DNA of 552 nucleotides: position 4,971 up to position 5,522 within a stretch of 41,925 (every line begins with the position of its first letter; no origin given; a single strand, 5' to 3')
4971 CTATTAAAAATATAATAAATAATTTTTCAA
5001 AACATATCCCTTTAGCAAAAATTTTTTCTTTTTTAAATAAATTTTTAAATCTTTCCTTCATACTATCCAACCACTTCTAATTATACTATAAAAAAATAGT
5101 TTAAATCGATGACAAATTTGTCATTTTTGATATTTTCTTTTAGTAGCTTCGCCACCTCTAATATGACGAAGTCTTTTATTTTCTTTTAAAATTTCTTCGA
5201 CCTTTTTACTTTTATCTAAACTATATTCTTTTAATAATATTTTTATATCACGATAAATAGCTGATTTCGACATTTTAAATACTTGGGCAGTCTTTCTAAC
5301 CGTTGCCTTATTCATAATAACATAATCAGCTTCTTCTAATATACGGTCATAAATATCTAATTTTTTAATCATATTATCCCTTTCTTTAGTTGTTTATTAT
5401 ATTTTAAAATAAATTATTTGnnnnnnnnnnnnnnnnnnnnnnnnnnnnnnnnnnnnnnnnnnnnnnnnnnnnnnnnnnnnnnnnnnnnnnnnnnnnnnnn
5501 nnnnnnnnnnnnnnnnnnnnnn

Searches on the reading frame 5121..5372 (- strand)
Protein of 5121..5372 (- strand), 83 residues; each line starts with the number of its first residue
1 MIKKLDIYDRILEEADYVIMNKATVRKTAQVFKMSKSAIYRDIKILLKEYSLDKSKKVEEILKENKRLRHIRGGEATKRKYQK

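Call 8: search_protein_families(library=pfam, proteins=[window:5121-5372:-], max_evalue=0.01)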
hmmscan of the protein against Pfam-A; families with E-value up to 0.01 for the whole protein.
window:5121-5372:- (83 aa): 2 families
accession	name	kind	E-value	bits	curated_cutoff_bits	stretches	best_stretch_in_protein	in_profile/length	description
PF12116.14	SpoIIID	-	2.1e-23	82.7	27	1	7-83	4-80/82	Stage III sporulation protein D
PF08279.18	HTH_11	-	0.0069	16.7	25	0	29-48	22-41/55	HTH domain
